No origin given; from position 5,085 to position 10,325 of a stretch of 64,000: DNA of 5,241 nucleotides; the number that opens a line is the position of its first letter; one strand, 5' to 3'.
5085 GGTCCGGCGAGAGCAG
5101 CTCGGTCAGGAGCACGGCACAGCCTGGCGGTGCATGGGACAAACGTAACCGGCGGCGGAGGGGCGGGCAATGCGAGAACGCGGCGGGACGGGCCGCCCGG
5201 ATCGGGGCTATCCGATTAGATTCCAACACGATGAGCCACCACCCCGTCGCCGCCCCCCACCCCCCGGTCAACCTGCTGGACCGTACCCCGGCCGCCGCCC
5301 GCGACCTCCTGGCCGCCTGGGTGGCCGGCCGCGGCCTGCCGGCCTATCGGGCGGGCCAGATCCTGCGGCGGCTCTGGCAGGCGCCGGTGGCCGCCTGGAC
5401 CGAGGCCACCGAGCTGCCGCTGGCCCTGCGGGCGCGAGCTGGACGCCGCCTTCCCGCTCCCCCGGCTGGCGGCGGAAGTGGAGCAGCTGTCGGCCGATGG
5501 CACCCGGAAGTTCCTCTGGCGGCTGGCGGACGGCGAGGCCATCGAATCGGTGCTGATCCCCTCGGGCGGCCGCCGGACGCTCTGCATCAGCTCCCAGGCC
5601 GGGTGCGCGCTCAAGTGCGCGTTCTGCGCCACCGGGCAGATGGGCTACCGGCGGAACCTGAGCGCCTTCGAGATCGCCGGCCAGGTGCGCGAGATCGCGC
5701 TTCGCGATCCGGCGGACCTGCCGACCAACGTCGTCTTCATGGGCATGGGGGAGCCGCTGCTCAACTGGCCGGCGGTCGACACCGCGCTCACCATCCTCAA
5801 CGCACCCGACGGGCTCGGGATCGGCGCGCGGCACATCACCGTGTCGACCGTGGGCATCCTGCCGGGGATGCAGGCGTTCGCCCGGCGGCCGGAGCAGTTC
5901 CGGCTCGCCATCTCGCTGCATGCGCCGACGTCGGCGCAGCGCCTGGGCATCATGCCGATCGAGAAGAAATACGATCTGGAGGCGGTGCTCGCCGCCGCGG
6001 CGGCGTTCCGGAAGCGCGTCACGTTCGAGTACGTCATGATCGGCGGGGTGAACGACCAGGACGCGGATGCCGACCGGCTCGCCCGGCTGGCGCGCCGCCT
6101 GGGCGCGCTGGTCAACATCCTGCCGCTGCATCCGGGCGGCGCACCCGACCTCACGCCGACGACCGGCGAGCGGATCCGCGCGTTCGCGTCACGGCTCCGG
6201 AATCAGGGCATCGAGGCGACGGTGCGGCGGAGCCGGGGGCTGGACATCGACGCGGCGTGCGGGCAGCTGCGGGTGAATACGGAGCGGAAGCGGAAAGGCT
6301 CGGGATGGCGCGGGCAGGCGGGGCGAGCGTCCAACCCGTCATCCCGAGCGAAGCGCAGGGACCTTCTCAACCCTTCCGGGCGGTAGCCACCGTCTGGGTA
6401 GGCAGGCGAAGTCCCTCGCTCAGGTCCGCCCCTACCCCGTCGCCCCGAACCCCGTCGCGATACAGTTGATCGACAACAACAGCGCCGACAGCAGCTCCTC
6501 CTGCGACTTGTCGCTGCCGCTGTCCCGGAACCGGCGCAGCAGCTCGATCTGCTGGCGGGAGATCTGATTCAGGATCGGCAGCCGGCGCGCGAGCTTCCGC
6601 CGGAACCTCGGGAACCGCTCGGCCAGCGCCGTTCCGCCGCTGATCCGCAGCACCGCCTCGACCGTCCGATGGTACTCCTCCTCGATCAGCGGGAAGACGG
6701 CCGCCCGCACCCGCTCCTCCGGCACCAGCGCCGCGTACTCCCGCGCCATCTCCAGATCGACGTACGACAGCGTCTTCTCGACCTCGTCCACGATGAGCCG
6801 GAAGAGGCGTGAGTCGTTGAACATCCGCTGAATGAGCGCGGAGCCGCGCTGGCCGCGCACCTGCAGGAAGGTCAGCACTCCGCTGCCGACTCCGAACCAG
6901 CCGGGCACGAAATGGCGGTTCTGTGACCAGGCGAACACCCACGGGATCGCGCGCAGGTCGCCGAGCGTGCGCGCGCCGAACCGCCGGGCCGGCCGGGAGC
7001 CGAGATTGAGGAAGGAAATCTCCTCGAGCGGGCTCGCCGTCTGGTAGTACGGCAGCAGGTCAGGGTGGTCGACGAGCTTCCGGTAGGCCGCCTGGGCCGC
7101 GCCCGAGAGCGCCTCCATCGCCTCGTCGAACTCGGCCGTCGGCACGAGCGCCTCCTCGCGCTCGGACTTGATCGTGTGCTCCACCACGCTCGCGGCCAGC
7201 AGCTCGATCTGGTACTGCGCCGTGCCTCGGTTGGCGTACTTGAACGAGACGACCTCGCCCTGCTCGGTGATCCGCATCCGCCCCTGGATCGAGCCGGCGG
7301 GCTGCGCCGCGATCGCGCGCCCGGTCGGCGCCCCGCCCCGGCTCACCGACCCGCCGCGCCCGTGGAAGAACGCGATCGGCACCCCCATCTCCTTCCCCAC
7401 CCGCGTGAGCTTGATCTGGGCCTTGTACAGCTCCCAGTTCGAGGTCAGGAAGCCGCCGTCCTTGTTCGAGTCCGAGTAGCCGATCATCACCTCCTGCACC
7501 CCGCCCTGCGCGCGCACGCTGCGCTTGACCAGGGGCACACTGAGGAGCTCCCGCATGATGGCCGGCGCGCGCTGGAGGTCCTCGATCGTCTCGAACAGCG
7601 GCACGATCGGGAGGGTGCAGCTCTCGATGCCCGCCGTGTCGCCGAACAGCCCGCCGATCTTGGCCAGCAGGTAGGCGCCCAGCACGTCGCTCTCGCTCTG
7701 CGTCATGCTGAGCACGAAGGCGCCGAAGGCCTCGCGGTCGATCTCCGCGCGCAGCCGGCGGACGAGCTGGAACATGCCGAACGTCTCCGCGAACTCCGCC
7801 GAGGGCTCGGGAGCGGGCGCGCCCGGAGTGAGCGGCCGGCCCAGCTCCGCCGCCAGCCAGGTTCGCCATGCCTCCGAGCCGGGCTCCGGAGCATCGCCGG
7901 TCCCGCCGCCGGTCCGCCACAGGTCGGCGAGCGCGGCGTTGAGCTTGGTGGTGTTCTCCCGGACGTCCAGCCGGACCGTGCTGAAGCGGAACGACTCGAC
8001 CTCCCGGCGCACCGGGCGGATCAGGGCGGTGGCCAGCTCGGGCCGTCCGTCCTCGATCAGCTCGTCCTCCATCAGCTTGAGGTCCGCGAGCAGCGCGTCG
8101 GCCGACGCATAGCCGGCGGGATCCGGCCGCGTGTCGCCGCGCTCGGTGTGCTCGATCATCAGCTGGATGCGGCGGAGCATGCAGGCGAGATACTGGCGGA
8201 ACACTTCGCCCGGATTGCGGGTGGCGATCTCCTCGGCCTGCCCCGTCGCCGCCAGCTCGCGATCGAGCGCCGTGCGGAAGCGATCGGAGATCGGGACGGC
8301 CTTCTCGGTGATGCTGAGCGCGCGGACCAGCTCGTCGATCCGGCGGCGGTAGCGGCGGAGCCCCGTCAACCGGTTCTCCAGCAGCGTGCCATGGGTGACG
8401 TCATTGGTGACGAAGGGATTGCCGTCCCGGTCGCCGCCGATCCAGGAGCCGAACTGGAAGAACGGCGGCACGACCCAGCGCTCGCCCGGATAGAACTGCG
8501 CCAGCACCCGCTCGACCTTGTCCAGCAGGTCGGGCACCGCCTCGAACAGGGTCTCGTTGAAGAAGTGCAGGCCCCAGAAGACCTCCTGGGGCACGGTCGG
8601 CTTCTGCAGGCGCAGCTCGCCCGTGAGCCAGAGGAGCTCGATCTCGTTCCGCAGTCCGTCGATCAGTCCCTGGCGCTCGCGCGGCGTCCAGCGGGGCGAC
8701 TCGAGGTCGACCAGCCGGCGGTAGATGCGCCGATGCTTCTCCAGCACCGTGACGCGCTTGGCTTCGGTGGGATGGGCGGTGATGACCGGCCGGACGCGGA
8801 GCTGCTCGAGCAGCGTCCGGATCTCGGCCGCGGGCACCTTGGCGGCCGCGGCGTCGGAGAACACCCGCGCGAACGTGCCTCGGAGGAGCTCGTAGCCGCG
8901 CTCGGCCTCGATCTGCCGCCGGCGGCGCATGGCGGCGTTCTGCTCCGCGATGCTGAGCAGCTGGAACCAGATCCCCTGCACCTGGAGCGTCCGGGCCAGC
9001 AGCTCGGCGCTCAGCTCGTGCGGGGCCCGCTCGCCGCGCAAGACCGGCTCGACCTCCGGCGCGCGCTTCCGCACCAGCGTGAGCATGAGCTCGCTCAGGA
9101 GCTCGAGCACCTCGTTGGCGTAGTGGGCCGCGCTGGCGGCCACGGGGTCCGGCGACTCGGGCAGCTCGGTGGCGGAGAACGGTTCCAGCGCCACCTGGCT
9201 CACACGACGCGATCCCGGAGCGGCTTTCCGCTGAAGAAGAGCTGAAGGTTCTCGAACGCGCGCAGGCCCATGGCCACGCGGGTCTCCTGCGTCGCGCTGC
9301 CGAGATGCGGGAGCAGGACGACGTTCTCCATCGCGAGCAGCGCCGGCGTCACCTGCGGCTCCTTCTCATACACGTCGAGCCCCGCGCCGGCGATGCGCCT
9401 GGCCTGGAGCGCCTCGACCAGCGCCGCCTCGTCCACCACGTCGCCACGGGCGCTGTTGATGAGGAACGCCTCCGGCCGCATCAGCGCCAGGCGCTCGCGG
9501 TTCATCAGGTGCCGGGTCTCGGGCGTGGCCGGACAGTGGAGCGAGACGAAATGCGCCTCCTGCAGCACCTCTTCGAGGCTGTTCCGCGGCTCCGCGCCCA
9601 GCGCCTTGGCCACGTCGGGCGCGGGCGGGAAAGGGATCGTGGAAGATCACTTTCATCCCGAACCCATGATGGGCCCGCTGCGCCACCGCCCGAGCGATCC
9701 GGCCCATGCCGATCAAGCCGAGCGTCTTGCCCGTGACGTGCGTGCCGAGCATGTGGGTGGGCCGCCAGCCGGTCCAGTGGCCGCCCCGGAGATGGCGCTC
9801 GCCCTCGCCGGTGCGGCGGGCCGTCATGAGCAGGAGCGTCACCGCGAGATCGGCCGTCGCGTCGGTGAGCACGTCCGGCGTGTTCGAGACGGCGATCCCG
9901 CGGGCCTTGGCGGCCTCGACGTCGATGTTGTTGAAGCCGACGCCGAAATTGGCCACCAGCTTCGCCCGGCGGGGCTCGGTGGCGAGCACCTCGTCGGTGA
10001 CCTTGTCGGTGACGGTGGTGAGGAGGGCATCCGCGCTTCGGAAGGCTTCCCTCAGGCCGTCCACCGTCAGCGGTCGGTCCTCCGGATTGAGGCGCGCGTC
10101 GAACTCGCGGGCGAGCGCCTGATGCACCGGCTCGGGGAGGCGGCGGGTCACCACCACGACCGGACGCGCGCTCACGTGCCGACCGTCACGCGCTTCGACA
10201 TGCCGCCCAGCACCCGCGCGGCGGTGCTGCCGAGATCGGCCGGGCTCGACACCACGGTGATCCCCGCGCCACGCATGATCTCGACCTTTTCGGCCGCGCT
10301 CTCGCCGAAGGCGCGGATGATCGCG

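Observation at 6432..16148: Serine-cycle-type gene cluster (sga-mcl-SucCD-like-hydroxypyruvate reductase-ppc, with divergent glycerate kinase)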

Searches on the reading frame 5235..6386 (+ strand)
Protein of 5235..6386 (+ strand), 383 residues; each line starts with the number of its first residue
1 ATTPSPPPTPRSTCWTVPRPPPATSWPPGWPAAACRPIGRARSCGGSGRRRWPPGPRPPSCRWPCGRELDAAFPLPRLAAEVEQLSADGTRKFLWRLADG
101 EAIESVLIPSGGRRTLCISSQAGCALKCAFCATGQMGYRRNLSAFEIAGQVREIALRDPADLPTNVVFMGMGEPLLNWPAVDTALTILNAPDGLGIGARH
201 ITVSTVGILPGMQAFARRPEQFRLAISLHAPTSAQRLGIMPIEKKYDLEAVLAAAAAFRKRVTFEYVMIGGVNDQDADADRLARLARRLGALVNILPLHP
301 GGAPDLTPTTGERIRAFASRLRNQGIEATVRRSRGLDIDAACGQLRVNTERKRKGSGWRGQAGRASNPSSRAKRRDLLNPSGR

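Call 16: search_protein_families(library=pfam, proteins=[window:5235-6386:+], max_evalue=0.0001)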
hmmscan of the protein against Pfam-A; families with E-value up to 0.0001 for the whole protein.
window:5235-6386:+ (383 aa): 1 family
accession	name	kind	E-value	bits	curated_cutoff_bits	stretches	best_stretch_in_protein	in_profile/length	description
PF04055.27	Radical_SAM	-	1e-17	65.2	29.5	1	119-278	2-161/166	Radical SAM superfamily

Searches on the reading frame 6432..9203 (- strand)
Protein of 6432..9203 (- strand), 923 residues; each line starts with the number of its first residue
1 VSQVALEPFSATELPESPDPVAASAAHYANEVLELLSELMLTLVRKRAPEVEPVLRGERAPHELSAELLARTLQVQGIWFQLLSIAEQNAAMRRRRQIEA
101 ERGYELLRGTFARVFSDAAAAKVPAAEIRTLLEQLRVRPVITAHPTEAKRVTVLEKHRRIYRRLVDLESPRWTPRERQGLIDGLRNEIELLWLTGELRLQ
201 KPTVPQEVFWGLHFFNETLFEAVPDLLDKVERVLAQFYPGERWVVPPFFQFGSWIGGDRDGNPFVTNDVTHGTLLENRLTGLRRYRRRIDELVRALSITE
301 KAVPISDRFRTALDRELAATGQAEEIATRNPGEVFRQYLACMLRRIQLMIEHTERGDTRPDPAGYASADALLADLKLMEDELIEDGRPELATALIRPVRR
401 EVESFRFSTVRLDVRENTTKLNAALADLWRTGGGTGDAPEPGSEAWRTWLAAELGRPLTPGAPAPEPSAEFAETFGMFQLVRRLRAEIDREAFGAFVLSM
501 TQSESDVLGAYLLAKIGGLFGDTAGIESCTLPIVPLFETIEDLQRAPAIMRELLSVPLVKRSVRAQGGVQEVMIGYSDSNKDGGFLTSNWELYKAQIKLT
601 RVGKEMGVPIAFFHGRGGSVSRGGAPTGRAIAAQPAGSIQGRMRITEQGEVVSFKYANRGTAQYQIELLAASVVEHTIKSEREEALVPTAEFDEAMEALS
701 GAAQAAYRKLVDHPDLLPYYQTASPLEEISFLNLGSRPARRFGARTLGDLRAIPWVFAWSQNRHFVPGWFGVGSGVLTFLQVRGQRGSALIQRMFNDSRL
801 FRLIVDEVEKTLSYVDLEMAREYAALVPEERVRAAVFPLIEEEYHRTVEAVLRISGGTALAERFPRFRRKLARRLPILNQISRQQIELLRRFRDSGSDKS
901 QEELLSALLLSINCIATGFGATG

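Call 4: search_protein_families(library=ncbifam, proteins=[window:6432-9203:-], max_evalue=0.00001)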
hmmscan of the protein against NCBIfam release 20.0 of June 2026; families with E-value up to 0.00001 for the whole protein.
window:6432-9203:- (923 aa): 1 family
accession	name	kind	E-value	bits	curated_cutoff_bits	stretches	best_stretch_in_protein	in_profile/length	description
NF000584.1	PRK00009.1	equivalog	1.2e-233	778.1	815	1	29-923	21-898/898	phosphoenolpyruvate carboxylase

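Call 5: search_protein_families(library=pfam, proteins=[window:6432-9203:-], max_evalue=0.00001)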
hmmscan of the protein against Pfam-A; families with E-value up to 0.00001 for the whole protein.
window:6432-9203:- (923 aa): 1 family
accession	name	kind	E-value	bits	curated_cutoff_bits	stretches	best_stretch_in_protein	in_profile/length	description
PF00311.23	PEPcase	-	6.8e-245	815.6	22.4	1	30-923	22-919/919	Phosphoenolpyruvate carboxylase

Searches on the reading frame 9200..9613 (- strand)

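Call 4: search_protein_families(library=ncbifam, proteins=[window:9200-9613:-], max_evalue=0.00001)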
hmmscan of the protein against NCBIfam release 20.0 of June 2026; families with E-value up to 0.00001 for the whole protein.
window:9200-9613:- (137 aa): 21 families
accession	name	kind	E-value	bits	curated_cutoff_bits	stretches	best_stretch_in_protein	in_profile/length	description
NF009714.1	PRK13243.1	equivalog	7.4e-39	134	455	1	3-130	189-316/332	glyoxylate reductase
TIGR01327.1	PGDH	equivalog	4e-36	124.9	454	1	2-134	176-308/525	phosphoglycerate dehydrogenase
NF011938.0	PRK15409.1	equivalog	3.2e-35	121.7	492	1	12-129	193-311/324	glyoxylate/hydroxypyruvate reductase GhrB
NF041369.1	Dhydh_Halo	equivalog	5.5e-32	111.2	400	1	11-137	178-305/305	D-2-hydroxyacid dehydrogenase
NF005069.0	PRK06487.1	equivalog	9.6e-31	107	448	1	9-133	190-317/320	2-hydroxyacid dehydrogenase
NF008759.0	PRK11790.1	equivalog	2.1e-30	105.7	404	1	7-126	192-316/410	phosphoglycerate dehydrogenase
NF005387.0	PRK06932.1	equivalog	1.9e-26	92.8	492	1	12-115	190-298/314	2-hydroxyacid dehydrogenase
NF006263.0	PRK08410.1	equivalog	7.1e-22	78.2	389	1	10-129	187-309/311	D-2-hydroxyacid dehydrogenase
NF001309.0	PRK00257.1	equivalog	7.7e-22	77.8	434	1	12-113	160-264/379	4-phosphoerythronate dehydrogenase PdxB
NF000492.1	vanH_gen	exception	1.3e-20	73.7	540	1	12-88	182-258/312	D-lactate dehydrogenase VanH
NF005750.0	PRK07574.1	equivalog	6.1e-20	71.6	329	1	8-135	237-365/386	NAD-dependent formate dehydrogenase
NF000004.1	vanH-D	exception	7.2e-19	68.1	550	1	12-86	188-262/323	D-lactate dehydrogenase VanH-D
NF006374.0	PRK08605.1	subfamily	1.2e-18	67.3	356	1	10-91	191-272/332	D-lactate dehydrogenase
NF000128.1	vanH-Sc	exception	3e-18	66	650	1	11-87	201-277/337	D-lactate dehydrogenase VanH-Sc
NF005027.0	PRK06436.1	equivalog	6.9e-17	61.5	261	1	12-131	166-284/303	2-hydroxyacid dehydrogenase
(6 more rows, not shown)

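Call 5: search_protein_families(library=pfam, proteins=[window:9200-9613:-], max_evalue=0.00001)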
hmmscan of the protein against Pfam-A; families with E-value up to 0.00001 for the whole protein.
window:9200-9613:- (137 aa): 1 family
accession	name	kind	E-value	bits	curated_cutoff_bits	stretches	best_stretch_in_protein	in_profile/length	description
PF02826.25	2-Hacid_dh_C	-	1.8e-38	132.1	25.1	1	5-105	78-178/178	D-isomer specific 2-hydroxyacid dehydrogenase, NAD binding domain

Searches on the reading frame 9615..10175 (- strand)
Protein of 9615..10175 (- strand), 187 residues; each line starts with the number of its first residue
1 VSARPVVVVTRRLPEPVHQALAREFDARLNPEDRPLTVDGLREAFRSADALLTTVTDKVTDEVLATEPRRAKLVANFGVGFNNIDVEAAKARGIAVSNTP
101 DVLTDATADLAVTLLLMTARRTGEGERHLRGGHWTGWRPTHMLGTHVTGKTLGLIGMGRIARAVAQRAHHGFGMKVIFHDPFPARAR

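Call 4: search_protein_families(library=ncbifam, proteins=[window:9615-10175:-], max_evalue=0.00001)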
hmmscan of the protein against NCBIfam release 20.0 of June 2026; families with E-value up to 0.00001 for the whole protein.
window:9615-10175:- (187 aa): 20 families
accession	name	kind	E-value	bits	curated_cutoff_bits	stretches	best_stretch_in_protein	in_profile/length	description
NF009714.1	PRK13243.1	equivalog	1.3e-50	172.6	455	1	4-180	2-180/332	glyoxylate reductase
NF011938.0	PRK15409.1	equivalog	4e-36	124.7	492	1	4-179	2-175/324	glyoxylate/hydroxypyruvate reductase GhrB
TIGR01327.1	PGDH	equivalog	5.3e-32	111.3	454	1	39-184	32-172/525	phosphoglycerate dehydrogenase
NF008759.0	PRK11790.1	equivalog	1.4e-18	66.8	404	1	31-180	38-182/410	phosphoglycerate dehydrogenase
NF005069.0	PRK06487.1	equivalog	1.8e-18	66.6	448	1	55-179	53-180/320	2-hydroxyacid dehydrogenase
NF006263.0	PRK08410.1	equivalog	1.7e-14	53.9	389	1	55-180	47-175/311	D-2-hydroxyacid dehydrogenase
NF000492.1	vanH_gen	exception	1.9e-13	50.2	540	1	64-180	60-171/312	D-lactate dehydrogenase VanH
NF009127.0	PRK12480.1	equivalog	7.9e-12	44.8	579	1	48-184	46-180/330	D-lactate dehydrogenase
NF000112.1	vanH-Amyco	exception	2.2e-11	43.6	625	1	58-180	82-200/348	VanH-AOV family D-lactate dehydrogenase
NF006374.0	PRK08605.1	subfamily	3.3e-11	42.9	356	1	71-184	70-181/332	D-lactate dehydrogenase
NF000151.1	vanH-Ac1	exception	1.2e-10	41.2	750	1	72-184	104-211/351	D-lactate dehydrogenase VanH-Ac1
NF005387.0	PRK06932.1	equivalog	1.8e-10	40.3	492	1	54-180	48-177/314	2-hydroxyacid dehydrogenase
NF000371.1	vanH_Agroup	exception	3.9e-10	39.4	700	1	69-179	70-175/322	VanH-A/VanH-Pt family D-lactate dehydrogenase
NF000004.1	vanH-D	exception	4.6e-10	39.1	550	1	64-180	66-177/323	D-lactate dehydrogenase VanH-D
NF001309.0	PRK00257.1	equivalog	6.3e-10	38.5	434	1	42-124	32-112/379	4-phosphoerythronate dehydrogenase PdxB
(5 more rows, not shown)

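Call 5: search_protein_families(library=pfam, proteins=[window:9615-10175:-], max_evalue=0.00001)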
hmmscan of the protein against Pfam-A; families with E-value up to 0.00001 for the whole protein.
window:9615-10175:- (187 aa): 2 families
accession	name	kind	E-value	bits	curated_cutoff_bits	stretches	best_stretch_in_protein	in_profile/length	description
PF00389.36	2-Hacid_dh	-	2.2e-23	82.9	24.6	1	7-143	1-103/134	D-isomer specific 2-hydroxyacid dehydrogenase, catalytic domain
PF02826.25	2-Hacid_dh_C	-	1.4e-17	64.1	25.1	1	113-184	2-70/178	D-isomer specific 2-hydroxyacid dehydrogenase, NAD binding domain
